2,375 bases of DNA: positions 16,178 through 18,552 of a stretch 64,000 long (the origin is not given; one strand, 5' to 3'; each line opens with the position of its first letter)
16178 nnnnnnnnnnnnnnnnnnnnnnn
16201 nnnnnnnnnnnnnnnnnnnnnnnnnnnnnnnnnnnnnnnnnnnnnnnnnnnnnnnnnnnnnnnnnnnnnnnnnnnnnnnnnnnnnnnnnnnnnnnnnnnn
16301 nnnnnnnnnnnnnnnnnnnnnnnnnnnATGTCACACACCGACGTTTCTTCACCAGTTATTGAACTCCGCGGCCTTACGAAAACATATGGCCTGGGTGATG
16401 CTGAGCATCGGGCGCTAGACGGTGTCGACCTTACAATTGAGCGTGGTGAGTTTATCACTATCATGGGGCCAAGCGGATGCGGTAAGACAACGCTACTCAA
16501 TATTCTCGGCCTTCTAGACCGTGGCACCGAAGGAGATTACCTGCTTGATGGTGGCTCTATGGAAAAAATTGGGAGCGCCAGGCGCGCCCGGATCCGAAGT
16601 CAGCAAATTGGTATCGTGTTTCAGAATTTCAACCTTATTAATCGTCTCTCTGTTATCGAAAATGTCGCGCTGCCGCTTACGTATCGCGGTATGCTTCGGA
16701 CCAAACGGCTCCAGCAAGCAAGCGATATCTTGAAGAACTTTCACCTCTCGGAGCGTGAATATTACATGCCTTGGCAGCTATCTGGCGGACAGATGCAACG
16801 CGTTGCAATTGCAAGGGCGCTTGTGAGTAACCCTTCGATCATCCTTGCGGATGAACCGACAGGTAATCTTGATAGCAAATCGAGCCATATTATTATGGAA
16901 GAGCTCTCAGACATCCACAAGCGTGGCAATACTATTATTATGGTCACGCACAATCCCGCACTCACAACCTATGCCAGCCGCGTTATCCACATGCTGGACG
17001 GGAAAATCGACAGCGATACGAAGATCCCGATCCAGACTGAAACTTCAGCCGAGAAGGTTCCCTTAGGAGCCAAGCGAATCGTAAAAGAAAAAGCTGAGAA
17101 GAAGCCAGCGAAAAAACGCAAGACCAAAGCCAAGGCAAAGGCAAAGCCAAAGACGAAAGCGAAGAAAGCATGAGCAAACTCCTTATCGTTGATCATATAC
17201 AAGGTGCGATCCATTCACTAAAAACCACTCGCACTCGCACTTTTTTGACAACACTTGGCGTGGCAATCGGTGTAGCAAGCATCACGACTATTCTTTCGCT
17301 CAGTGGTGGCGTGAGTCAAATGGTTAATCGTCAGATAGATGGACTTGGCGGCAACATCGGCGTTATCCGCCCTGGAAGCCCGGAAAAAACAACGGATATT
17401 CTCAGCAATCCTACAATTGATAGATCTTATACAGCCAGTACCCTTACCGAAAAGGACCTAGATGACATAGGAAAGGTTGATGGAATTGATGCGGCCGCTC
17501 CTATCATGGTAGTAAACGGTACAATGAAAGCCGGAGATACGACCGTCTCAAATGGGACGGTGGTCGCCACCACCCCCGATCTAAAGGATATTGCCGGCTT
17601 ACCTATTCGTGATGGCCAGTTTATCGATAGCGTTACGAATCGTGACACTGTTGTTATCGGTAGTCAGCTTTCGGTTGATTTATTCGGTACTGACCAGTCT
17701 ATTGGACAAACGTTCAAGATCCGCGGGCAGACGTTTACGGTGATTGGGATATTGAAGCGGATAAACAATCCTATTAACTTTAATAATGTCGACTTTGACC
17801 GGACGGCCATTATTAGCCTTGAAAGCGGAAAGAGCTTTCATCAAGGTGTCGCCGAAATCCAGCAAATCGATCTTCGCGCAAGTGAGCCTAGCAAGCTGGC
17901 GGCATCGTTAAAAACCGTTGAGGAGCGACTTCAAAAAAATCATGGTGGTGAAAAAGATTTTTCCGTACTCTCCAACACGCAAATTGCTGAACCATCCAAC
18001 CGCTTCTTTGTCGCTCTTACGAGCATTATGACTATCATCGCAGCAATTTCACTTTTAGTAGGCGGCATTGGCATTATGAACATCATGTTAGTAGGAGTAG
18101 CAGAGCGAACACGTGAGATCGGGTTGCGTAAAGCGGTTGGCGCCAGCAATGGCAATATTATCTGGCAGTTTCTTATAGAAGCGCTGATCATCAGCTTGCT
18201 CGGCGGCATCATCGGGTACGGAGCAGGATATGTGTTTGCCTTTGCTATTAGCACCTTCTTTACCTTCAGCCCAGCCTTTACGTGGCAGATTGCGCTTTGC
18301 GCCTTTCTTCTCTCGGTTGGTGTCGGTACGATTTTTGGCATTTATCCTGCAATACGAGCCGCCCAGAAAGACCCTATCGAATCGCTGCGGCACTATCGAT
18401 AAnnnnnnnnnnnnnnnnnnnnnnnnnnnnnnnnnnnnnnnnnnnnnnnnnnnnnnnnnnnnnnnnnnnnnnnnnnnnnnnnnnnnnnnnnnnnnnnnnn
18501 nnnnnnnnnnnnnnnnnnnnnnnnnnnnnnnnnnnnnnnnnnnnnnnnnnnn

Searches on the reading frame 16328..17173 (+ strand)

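Call 4: search_protein_families(library=pfam, proteins=[window:16328-17173:+], max_evalue=0.1)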
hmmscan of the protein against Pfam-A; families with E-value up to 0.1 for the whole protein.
window:16328-17173:+ (281 aa): 15 families
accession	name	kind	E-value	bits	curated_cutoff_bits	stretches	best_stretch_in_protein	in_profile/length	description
PF00005.33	ABC_tran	-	4e-33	115.4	25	1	30-178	1-136/137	ABC transporter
PF13304.12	AAA_21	-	2.7e-09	38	27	2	156-212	242-302/304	AAA domain, putative AbiEii toxin, Type IV TA system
PF02463.25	SMC_N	-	0.00026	20.9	40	1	41-222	25-211/220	RecF/RecN/SMC N terminal domain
PF13238.12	AAA_18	-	0.002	19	29.4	1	43-113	1-80/128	AAA domain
PF13401.12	AAA_22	-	0.0025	18.6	27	1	40-63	5-28/130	AAA domain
PF13481.12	AAA_25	-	0.0051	16.9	27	1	36-57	29-50/195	AAA domain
PF03215.21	Rad17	-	0.0057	17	23.8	1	35-60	40-65/186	Rad17 P-loop domain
PF20720.3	nSTAND3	-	0.007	16.5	27.2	1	36-60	13-37/155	Novel STAND NTPase 3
PF13555.12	AAA_29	-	0.009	16.2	27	1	30-57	12-39/61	P-loop containing region of AAA domain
PF03193.22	RsgA_GTPase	-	0.01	16.1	30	1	28-60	95-126/174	RsgA GTPase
PF01637.24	ATPase_2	-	0.016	15.4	33.2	1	38-58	16-38/225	ATPase domain predominantly from Archaea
PF13521.12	AAA_28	-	0.024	15.3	27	1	43-60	2-19/164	AAA domain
PF13191.12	AAA_16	-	0.052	14.5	32.6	1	38-60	22-44/167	AAA ATPase domain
PF13476.12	AAA_23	-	0.07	14.2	27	1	42-61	21-40/201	AAA domain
PF00931.28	NB-ARC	-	0.091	12.4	23.5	0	40-57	19-35/248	NB-ARC domain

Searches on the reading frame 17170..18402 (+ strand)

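Call 4: search_protein_families(library=pfam, proteins=[window:17170-18402:+], max_evalue=0.1)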
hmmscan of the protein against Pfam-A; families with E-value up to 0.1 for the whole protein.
window:17170-18402:+ (410 aa): 2 families
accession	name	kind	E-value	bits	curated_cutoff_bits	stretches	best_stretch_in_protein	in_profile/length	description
PF12704.14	MacB_PCD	-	8.5e-32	111.6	27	1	24-247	1-201/207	MacB-like periplasmic core domain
PF02687.27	FtsX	-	5.5e-24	85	25.5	1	289-402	2-120/120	FtsX-like permease C-terminal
